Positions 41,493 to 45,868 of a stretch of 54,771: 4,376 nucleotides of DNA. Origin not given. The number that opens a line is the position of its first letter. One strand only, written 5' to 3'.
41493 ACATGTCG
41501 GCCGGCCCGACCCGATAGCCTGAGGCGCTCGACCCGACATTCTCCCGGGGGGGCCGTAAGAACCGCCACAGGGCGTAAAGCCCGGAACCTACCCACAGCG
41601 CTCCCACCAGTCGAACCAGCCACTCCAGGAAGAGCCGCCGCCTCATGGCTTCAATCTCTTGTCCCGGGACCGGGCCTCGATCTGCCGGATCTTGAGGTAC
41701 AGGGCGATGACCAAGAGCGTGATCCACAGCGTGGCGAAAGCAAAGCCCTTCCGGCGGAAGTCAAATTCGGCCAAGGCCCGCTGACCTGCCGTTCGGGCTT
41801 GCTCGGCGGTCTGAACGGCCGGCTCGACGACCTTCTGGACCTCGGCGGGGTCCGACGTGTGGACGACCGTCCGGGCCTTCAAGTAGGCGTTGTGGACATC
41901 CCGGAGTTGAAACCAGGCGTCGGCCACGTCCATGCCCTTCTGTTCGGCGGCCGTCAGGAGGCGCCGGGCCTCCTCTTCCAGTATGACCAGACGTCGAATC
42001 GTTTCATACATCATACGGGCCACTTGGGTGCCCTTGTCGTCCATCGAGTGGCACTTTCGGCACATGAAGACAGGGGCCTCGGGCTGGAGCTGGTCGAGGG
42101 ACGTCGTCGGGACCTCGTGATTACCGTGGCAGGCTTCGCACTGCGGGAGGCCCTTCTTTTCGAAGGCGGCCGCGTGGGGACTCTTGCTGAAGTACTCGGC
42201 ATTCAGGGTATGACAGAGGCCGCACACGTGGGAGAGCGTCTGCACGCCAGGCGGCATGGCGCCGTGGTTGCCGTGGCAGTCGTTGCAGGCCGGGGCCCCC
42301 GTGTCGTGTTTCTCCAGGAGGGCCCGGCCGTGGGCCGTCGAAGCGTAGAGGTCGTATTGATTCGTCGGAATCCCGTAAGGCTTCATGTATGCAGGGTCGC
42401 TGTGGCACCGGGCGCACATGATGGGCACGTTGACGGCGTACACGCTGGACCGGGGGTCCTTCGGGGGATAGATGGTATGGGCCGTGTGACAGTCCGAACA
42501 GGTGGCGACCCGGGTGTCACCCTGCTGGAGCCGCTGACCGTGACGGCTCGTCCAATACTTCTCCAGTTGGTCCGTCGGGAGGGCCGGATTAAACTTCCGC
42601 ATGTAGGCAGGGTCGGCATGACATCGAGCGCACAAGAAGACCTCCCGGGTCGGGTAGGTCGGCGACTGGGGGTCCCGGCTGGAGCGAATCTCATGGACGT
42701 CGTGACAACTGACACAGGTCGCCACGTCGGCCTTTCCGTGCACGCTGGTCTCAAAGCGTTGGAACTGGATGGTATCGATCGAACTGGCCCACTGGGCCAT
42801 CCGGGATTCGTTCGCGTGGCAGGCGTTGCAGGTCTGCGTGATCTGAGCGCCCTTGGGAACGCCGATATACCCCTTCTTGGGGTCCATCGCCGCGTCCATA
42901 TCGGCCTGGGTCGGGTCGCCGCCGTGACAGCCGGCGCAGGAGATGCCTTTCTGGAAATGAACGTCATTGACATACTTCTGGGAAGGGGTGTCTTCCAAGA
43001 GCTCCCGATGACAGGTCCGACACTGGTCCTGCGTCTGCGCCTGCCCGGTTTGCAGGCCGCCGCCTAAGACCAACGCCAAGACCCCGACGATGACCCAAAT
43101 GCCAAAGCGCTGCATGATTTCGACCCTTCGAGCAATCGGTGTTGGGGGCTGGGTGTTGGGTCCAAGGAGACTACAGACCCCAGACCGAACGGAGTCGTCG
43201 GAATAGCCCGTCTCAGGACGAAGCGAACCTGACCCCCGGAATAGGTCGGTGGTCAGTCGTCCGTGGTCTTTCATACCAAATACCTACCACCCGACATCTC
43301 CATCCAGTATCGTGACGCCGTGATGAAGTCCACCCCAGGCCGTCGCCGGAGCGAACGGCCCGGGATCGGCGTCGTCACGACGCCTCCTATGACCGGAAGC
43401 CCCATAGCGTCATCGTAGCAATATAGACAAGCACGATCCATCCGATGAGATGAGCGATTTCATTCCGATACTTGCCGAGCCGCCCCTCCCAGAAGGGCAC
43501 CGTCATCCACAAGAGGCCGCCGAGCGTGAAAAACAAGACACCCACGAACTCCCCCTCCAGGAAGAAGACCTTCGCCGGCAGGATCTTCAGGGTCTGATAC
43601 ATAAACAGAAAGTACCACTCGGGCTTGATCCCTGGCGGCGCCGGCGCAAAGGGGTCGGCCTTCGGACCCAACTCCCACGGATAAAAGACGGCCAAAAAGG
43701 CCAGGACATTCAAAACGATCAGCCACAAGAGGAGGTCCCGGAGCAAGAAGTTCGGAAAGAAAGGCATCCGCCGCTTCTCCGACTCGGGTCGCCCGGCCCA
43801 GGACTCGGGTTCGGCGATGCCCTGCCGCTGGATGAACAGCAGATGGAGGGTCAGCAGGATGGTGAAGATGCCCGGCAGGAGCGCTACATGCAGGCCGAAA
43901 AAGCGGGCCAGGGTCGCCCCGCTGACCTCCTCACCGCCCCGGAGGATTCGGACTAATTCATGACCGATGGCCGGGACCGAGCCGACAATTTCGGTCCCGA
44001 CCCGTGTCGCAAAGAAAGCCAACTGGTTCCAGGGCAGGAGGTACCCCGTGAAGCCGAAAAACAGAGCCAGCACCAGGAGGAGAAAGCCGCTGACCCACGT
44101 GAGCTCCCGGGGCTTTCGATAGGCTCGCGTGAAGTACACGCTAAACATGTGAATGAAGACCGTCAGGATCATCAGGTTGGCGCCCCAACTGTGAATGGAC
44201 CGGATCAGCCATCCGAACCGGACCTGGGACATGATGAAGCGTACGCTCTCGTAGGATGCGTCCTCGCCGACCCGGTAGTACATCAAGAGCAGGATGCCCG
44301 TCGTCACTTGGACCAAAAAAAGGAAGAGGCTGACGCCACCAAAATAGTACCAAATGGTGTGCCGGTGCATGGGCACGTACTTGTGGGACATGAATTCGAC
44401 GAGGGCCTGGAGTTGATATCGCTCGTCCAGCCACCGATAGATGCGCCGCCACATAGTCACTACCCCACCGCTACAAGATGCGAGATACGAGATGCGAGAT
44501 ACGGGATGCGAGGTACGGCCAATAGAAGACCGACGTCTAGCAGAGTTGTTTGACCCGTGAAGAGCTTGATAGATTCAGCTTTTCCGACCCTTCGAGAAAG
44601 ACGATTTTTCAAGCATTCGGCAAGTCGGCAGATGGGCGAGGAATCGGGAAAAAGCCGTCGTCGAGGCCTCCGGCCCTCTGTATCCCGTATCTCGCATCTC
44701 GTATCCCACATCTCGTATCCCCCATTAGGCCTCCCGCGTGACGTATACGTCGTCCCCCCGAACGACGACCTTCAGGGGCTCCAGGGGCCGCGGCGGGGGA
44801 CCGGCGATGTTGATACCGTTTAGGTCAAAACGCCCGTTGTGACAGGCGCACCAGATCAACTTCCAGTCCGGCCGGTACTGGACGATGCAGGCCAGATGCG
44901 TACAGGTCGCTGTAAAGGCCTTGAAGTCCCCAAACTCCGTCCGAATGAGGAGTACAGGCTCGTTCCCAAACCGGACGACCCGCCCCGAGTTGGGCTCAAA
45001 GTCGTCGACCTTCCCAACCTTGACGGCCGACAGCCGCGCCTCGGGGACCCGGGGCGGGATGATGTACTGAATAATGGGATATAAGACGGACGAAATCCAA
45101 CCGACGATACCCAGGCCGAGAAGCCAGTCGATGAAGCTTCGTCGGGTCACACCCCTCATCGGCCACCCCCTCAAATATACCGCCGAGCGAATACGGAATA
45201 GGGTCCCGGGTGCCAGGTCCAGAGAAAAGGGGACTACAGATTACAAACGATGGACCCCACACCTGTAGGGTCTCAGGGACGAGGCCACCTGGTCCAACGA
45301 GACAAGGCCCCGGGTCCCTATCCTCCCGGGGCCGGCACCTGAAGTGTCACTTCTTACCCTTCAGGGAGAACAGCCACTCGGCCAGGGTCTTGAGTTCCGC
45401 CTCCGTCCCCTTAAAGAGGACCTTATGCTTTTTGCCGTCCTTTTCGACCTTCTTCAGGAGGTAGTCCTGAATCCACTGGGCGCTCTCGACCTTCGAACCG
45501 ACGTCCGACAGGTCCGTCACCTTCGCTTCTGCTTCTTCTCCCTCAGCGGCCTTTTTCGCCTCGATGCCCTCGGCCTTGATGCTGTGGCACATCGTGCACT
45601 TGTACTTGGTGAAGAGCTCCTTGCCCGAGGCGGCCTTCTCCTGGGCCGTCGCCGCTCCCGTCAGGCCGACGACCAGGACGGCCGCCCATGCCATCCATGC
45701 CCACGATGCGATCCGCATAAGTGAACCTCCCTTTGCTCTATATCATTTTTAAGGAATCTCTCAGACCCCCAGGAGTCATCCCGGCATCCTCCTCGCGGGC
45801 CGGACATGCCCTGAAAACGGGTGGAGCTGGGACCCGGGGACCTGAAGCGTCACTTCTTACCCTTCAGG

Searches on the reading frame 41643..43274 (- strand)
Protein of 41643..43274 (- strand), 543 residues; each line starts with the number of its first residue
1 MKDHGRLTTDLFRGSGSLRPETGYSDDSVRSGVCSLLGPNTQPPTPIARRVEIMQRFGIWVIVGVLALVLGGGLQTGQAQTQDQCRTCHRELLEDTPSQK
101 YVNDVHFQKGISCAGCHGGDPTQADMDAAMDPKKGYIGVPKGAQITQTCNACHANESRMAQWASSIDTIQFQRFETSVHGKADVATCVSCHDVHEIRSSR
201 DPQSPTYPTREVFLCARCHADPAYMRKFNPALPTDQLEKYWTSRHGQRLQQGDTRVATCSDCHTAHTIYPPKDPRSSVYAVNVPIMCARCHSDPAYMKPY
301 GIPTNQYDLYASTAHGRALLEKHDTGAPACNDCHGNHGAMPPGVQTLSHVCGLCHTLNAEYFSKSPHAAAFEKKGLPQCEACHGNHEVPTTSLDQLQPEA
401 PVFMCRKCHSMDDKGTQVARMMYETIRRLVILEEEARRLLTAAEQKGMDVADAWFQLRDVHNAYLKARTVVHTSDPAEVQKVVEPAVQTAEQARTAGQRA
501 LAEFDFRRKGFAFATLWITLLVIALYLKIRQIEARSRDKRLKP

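Call 6: search_protein_families(library=pfam, proteins=[window:41643-43274:-], max_evalue=0.01)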
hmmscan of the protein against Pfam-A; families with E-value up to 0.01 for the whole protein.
window:41643-43274:- (543 aa): 7 families
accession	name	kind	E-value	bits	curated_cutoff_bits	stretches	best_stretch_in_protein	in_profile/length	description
PF14522.11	Cytochrome_C7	-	1.4e-16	60.5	24.8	1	80-153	10-66/67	Cytochrome c7 and related cytochrome c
PF14537.11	Cytochrom_c3_2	-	1.7e-15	57.7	25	2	105-219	1-78/79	Cytochrome c3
PF09699.15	Paired_CXXCH_1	-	7.9e-12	45.1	20.6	2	179-221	1-38/41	Doubled CXXCH motif (Paired_CXXCH_1)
PF02085.21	Cytochrom_CIII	-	2.8e-10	40.9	22.9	1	79-120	43-85/101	Class III cytochrome C family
PF22678.1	Cytochrom_c_NrfB-like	-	3.1e-06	28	27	1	78-130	29-78/89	Cytochrome c-type protein NrfB-like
PF02335.20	Cytochrom_C552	-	0.0047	16.4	24.1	1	101-158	235-287/438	Cytochrome c552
PF12251.13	SNAPC3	-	0.0059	16.7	23.8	1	354-411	123-180/199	snRNA-activating protein complex (SNAPc), subunit 3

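Call 7: search_protein_families(library=ncbifam, proteins=[window:41643-43274:-], max_evalue=0.01)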
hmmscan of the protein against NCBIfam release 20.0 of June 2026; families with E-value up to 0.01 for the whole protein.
window:41643-43274:- (543 aa): 5 families
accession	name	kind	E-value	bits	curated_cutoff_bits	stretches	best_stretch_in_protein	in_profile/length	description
TIGR03508.1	decahem_SO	subfamily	1.6e-15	57.3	192.2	2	82-293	2-176/258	DmsE family decaheme c-type cytochrome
NF008659.0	PRK11659.1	equivalog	2e-07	30.9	184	1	80-129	108-154/188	cytochrome c nitrite reductase pentaheme subunit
TIGR04257.1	nanowire_3heme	domain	6e-05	23.1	40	1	82-120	23-61/75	c(7)-type cytochrome triheme domain-containing protein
TIGR03146.1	cyt_nit_nrfB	equivalog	0.00017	21.9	166.6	0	80-128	82-127/145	cytochrome c nitrite reductase pentaheme subunit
TIGR03507.1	decahem_SO1788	subfamily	0.0014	17.2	209.3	0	78-220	505-661/672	OmcA/MtrC family decaheme c-type cytochrome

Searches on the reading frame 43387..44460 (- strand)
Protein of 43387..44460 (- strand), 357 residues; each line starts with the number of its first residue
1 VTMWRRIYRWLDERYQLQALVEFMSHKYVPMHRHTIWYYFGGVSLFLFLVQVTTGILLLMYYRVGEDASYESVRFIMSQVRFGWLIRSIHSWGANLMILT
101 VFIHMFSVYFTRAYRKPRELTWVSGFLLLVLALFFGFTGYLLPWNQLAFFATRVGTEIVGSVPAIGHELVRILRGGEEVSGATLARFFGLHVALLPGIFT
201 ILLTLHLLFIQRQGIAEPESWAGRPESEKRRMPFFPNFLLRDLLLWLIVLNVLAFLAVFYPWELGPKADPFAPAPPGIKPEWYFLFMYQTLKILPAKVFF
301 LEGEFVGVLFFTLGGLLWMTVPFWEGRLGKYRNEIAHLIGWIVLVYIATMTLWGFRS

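Call 6: search_protein_families(library=pfam, proteins=[window:43387-44460:-], max_evalue=0.01)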
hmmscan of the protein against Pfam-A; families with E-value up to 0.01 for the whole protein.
window:43387-44460:- (357 aa): 3 families
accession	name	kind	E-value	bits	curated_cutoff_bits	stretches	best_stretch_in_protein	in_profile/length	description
PF00033.24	Cytochrome_B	-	3.9e-54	183.8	27.2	1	27-214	4-189/189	Cytochrome b/b6/petB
PF13631.11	Cytochrom_B_N_2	-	5.4e-46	157.1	27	1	96-264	2-166/169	Cytochrome b(N-terminal)/b6/petB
PF00032.22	Cytochrom_B_C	-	1.2e-07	32.4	20.7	1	268-354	2-82/102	Cytochrome b(C-terminal)/b6/petD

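Call 7: search_protein_families(library=ncbifam, proteins=[window:43387-44460:-], max_evalue=0.01)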
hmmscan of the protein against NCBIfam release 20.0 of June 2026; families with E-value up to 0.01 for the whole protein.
window:43387-44460:- (357 aa): 5 families
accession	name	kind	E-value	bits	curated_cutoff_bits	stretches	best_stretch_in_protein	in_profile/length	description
NF002990.0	PRK03735.1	subfamily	5.4e-72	242.2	325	1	5-218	3-222/223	cytochrome b6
NF040969.1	cytb_ExtP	equivalog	1.3e-64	217.8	290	1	23-217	8-204/205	selenite/tellurite reduction operon b-type cytochrome ExtP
NF050120.1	bc1_QcrB_actin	exception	1.9e-44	152.4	500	1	10-306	1-312/458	cytochrome bc1 complex cytochrome b subunit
NF041076.1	cyt_b_SoxC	equivalog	2.5e-33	115.8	740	1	9-354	3-359/542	proton pump complex cytochrome B SoxC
TIGR01156.1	cytb6_f_IV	equivalog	1.1e-07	31.9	127.05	1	233-353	30-142/160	cytochrome b6-f complex subunit IV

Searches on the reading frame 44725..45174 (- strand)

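Call 6: search_protein_families(library=pfam, proteins=[window:44725-45174:-], max_evalue=0.01)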
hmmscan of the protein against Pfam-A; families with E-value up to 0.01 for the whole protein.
window:44725-45174:- (149 aa): 2 families
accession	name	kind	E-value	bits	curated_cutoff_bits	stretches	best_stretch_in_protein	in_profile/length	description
PF00355.32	Rieske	-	9.6e-12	45.1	20.3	1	51-132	3-85/88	Rieske [2Fe-2S] domain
PF13806.12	Rieske_2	-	0.0034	17.8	27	1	51-145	3-103/104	Rieske-like [2Fe-2S] domain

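Call 7: search_protein_families(library=ncbifam, proteins=[window:44725-45174:-], max_evalue=0.01)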
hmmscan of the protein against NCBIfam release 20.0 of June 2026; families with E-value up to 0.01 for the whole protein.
window:44725-45174:- (149 aa): 8 families
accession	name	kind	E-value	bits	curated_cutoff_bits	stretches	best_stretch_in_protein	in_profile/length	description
NF010001.0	PRK13474.1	subfamily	3.3e-16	59.1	154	1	9-146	12-162/178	cytochrome b6-f complex iron-sulfur subunit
NF045928.1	Cytb6fFeSPetC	equivalog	7e-16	58.1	250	1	9-145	12-163/179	cytochrome b6-f complex iron-sulfur subunit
TIGR01416.1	Rieske_proteo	equivalog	1.5e-12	47.9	97.4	1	86-132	111-161/176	ubiquinol-cytochrome c reductase iron-sulfur subunit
NF041174.1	SDX_Thmprot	equivalog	2.3e-07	31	170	1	66-127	18-80/109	sulredoxin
NF050121.1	bc1_QcrA_actin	exception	4.4e-07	29.7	275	1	80-140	236-299/319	cytochrome bc1 complex Rieske iron-sulfur subunit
TIGR02694.1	arsenite_ox_S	equivalog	6e-05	22.9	95.65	1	82-118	49-85/129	arsenate reductase (azurin) small subunit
NF042948.2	3PPDioc_HcaC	equivalog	0.00018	21.8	150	1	50-146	3-101/105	3-phenylpropionate/cinnamic acid dioxygenase ferredoxin subunit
NF007422.0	PRK09965.1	equivalog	0.0005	20.1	113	1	63-146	14-99/106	bifunctional 3-phenylpropionate/cinnamic acid dioxygenase ferredoxin subunit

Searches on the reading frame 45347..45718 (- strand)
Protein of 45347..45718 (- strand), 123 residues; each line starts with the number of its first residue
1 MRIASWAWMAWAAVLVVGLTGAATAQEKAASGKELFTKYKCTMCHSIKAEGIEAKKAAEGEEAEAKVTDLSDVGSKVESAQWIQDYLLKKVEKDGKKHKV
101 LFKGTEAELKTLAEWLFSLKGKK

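Call 17: search_protein_families(library=pfam, proteins=[window:45347-45718:-], max_evalue=0.001)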
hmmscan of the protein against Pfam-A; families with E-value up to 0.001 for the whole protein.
window:45347-45718:- (123 aa): 2 families
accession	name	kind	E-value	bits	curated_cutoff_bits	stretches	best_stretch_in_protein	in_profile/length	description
PF00034.26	Cytochrom_C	-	2.5e-06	29.1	21.3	1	29-119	1-89/90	Cytochrome c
PF13442.11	Cytochrome_CBB3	-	0.00025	21.7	27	1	28-116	2-68/68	Cytochrome C oxidase, cbb3-type, subunit III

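Call 70: search_protein_families(library=ncbifam, proteins=[window:45347-45718:-], max_evalue=0.00001)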
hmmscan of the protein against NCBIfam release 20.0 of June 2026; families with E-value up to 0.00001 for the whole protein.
window:45347-45718:- (123 aa): 0 families
